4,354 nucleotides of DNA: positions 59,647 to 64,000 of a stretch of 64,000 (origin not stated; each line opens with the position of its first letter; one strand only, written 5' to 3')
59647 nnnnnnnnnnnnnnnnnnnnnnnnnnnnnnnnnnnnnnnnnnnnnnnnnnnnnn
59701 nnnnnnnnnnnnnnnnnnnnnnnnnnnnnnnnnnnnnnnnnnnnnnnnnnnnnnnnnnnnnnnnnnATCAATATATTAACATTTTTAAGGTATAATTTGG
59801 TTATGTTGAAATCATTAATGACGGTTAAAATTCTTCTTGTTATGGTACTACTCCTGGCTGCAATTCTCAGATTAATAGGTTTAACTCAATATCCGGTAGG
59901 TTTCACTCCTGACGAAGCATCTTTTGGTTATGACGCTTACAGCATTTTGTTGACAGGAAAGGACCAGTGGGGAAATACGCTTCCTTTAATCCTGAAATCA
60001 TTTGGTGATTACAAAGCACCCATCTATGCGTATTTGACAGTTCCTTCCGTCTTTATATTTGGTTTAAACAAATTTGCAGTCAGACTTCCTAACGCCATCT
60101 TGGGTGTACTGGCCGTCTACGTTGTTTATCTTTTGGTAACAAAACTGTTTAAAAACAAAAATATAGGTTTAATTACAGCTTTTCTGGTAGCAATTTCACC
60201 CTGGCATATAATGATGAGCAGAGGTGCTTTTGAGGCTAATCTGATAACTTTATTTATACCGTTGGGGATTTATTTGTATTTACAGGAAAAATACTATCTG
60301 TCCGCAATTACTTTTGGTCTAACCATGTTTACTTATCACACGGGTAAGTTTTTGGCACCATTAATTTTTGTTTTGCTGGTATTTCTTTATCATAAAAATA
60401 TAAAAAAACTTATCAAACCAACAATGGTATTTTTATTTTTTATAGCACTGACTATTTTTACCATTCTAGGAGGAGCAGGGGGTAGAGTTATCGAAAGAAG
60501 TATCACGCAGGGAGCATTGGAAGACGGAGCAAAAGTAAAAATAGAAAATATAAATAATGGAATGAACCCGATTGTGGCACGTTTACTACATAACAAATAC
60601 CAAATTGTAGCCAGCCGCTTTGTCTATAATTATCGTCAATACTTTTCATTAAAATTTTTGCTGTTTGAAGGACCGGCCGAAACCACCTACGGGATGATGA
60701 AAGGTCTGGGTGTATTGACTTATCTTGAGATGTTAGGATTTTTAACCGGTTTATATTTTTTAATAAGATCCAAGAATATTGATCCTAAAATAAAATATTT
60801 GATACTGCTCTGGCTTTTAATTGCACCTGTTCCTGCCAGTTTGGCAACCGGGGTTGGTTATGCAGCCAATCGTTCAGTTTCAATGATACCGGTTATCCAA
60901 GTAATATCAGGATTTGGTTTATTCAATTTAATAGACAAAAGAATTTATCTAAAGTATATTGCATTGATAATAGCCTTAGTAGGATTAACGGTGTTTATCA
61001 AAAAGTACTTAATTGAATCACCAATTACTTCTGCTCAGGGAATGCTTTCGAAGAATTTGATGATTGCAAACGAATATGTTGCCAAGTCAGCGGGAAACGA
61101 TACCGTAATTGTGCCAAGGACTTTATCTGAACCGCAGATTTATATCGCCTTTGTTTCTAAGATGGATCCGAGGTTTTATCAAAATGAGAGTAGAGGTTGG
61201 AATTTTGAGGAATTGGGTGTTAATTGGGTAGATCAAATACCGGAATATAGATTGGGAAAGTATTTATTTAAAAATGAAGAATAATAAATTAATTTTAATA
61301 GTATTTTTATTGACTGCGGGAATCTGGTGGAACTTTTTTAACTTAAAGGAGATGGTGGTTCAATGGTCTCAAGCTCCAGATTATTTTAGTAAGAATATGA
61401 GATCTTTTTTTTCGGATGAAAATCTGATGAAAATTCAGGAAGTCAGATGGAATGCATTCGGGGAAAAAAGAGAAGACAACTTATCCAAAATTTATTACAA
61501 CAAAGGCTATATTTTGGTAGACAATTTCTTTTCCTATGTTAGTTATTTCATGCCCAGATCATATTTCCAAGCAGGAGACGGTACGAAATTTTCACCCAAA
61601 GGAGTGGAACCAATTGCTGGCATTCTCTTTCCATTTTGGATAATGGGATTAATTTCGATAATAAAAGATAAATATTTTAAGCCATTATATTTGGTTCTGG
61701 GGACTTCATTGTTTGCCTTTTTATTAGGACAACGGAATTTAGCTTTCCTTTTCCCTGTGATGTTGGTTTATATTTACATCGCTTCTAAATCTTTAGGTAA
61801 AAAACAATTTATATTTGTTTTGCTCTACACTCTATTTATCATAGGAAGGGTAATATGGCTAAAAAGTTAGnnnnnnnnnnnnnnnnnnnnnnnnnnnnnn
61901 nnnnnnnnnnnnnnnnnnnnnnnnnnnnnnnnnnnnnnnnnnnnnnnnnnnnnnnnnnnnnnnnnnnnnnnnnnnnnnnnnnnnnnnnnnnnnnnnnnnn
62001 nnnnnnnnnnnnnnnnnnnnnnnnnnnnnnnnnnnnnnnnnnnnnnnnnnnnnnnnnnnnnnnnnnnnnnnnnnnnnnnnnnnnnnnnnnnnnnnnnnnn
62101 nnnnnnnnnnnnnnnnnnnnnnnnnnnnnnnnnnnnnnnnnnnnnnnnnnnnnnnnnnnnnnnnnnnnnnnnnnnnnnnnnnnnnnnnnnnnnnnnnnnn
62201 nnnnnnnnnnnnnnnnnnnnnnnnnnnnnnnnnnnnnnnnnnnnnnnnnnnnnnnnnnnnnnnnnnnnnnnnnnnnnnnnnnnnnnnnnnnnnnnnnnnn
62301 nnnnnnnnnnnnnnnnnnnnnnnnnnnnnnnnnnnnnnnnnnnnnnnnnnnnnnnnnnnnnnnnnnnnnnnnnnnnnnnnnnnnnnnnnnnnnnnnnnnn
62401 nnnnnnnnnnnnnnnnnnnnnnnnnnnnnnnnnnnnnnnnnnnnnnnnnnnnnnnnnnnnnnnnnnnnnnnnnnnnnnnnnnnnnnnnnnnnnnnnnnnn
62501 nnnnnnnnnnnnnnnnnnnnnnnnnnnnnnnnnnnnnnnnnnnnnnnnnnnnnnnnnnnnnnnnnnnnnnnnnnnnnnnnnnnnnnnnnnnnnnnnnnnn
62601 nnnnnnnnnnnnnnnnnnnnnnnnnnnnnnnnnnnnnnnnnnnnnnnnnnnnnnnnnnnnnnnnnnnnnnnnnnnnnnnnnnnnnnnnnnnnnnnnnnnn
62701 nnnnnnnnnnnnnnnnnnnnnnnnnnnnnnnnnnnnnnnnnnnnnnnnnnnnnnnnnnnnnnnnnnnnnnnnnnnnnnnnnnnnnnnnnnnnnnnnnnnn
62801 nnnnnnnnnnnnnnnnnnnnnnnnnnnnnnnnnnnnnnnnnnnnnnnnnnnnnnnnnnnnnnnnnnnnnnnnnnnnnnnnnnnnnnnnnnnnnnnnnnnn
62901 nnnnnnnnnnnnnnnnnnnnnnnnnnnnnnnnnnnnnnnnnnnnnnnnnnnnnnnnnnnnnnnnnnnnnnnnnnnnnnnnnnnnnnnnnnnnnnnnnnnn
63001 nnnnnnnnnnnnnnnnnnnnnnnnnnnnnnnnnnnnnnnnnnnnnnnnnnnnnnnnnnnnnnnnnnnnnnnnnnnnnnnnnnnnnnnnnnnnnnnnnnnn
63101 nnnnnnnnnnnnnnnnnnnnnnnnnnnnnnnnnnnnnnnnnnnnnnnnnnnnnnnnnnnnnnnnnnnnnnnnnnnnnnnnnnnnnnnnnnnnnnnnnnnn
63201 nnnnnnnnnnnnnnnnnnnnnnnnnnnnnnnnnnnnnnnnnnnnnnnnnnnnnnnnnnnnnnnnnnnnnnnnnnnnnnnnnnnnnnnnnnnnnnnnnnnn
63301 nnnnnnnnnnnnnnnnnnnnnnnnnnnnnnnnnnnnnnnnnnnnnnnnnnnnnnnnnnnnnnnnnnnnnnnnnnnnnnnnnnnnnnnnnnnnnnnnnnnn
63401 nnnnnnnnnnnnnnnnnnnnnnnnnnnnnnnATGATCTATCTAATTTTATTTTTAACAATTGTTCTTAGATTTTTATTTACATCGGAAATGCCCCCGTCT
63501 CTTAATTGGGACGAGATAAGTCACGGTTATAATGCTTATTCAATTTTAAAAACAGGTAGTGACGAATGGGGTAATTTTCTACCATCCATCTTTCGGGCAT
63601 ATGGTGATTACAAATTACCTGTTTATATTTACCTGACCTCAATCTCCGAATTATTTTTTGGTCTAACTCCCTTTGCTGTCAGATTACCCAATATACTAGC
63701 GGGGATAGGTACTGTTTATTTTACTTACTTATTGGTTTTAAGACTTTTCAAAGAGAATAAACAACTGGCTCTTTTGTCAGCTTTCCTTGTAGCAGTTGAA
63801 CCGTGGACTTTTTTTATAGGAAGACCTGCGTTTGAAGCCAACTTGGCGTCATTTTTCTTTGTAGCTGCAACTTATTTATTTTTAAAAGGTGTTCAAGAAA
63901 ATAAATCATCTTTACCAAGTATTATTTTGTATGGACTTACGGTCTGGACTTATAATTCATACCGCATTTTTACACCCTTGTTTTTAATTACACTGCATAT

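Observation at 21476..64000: Massive expansion of GT-C (PMT_2/ArnT/YfhO/GT87-like) membrane glycosyltransferases, together with Dpm1-like donors, flippase, methyltransferases and esterase: a candidate elaborate envelope or protein glycosylation system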

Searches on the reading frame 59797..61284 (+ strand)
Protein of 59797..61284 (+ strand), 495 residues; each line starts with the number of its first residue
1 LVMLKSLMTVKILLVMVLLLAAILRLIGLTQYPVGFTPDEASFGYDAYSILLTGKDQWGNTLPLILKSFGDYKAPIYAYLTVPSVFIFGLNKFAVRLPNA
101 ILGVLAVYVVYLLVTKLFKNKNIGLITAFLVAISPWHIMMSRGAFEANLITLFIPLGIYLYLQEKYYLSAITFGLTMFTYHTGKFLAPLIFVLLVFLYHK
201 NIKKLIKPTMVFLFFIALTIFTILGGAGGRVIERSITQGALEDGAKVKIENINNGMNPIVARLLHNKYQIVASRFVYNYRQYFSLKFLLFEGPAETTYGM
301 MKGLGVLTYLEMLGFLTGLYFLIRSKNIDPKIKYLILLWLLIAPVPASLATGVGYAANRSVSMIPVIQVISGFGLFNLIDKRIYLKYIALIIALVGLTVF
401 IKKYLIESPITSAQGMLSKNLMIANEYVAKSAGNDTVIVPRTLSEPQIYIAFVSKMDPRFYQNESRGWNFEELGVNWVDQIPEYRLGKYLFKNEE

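Call 6: search_protein_families(library=pfam, proteins=[window:59797-61284:+], max_evalue=0.01)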
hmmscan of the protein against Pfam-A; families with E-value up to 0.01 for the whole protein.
window:59797-61284:+ (495 aa): 2 families
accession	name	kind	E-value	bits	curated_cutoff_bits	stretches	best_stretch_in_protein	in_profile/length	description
PF13231.12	PMT_2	-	5.1e-10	40.2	26.1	1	73-220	2-153/160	Dolichyl-phosphate-mannose-protein mannosyltransferase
PF02366.24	PMT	-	8.9e-08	32.4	22.7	1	73-220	63-223/245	Dolichyl-phosphate-mannose-protein mannosyltransferase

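Call 13: find_related_loci(query=window:59797-61284:+, collection=genome_contigs, flank=10000)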
Query window:59797-61284:+ (495 aa) in genome_contigs; peptide patterns used: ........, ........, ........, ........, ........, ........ (x = any residue, [..] = any of these).
203 stretches matched a pattern; 46 encode a relative of the query (tblastn E <= 1e-3); 46 distinct loci.
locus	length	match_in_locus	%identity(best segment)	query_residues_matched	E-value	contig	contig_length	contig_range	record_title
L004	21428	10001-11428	64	11-487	0e+0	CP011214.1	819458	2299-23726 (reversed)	MAG: Candidatus Woesebacteria bacterium GW2011_GWF1_31_35 chromosome, complete genome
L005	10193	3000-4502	48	11-493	3e-143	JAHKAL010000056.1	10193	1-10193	MAG: Patescibacteria group bacterium isolate Undefined_mixed_planktonic.mb.4 Undefined_mixed_pla.mb.4_k141_1051416, whol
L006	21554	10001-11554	45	2-493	8e-139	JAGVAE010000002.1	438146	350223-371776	MAG: Candidatus Woesebacteria bacterium isolate DeMMO6_57 c_000000045538, whole genome shotgun sequence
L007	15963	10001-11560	46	11-493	1e-132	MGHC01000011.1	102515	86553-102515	MAG: Candidatus Woesebacteria bacterium RIFCSPLOWO2_01_FULL_39_10 rifcsplowo2_01_scaffold_2422, whole genome shotgun seq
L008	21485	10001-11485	45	14-493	6e-131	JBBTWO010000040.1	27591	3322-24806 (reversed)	MAG: Patescibacteria group bacterium isolate H41-bin046_1 H41_bin046_1_000000000040, whole genome shotgun sequence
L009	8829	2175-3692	45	14-492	7e-128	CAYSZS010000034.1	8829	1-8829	MAG TPA_asm: uncultured Gammaproteobacteria bacterium isolate SRP050083_co1_18 genome assembly, contig: NODE_3990_length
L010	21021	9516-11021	43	25-493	3e-123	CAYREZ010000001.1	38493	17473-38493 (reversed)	MAG TPA_asm: uncultured Gammaproteobacteria bacterium isolate SRP050083_co1_461 genome assembly, contig: NODE_327_length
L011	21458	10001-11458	47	11-493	1e-118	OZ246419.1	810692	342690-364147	MAG: uncultured Gammaproteobacteria bacterium isolate binchicken_co84_156 genome assembly, chromosome: 1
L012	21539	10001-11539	42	10-493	1e-114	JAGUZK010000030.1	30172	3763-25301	MAG: Candidatus Woesebacteria bacterium isolate DeMMO6_59 c_000000001932, whole genome shotgun sequence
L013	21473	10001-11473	40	11-489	1e-112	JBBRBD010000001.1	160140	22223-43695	MAG: Patescibacteria group bacterium isolate Co_metawrap_2327 Cmw_2327_k141_2479982_length_160140_cov_11.9997, whole gen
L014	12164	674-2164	48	11-493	3e-127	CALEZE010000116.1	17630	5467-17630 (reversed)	MAG TPA_asm: uncultured bacterium isolate SRR7515931_bin.142_CONCOCT_v1.1_MAG genome assembly, contig: ERZ869938.1579, w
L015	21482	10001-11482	43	13-495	1e-124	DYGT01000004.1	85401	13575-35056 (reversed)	MAG TPA_asm: Candidatus Microgenomatus sp. isolate BE2012_6_40_25 Afr_mines_BE2012_152_length_85401_cov_11_084409, whole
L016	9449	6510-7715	34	25-439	6e-58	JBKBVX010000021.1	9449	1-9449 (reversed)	MAG: Patescibacteria group bacterium isolate 21H_023.bin.67 NODE_21_length_9449_cov_5.967670, whole genome shotgun seque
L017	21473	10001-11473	30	11-486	1e-51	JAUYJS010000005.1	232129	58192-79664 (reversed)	MAG: Candidatus Shapirobacteria bacterium isolate C24_metabat.bin.159 C24_k141_158188, whole genome shotgun sequence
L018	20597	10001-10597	40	11-203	2e-34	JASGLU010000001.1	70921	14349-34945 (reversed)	MAG: Candidatus Atribacteria bacterium isolate DJKA121_NP-J24_bin.16 scaffold_51, whole genome shotgun sequence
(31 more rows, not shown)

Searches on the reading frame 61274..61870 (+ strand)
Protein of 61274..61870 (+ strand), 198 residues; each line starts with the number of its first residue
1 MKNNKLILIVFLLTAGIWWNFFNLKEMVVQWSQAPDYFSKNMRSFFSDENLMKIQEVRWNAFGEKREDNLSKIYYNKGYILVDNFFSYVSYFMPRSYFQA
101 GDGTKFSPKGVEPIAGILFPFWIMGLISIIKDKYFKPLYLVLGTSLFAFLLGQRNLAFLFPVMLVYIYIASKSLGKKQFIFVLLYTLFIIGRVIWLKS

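Call 6: search_protein_families(library=pfam, proteins=[window:61274-61870:+], max_evalue=0.01)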
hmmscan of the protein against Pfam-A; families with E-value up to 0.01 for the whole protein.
window:61274-61870:+ (198 aa): 0 families

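Call 18: search_protein_families(library=ncbifam, proteins=[window:61274-61870:+], max_evalue=0.1)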
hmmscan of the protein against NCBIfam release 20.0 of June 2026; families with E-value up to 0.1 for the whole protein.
window:61274-61870:+ (198 aa): 1 family
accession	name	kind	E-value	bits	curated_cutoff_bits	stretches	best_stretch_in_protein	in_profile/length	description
NF008996.1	PRK12339.1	equivalog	0.0014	18.4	250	1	34-82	31-80/193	mevalonate-3-phosphate 5-kinase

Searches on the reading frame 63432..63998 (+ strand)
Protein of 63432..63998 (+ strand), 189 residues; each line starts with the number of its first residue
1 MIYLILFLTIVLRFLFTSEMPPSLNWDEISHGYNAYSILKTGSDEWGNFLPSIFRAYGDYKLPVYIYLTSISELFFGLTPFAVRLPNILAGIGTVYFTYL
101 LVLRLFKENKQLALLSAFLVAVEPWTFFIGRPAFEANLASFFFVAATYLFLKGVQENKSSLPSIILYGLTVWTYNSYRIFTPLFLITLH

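Call 6: search_protein_families(library=pfam, proteins=[window:63432-63998:+], max_evalue=0.01)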
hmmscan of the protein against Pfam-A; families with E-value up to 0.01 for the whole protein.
window:63432-63998:+ (189 aa): 2 families
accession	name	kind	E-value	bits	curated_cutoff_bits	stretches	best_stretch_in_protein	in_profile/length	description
PF13231.12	PMT_2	-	8.9e-10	39.4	26.1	1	63-170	4-111/160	Dolichyl-phosphate-mannose-protein mannosyltransferase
PF02366.24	PMT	-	1.8e-08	34.7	22.7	1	5-166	2-167/245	Dolichyl-phosphate-mannose-protein mannosyltransferase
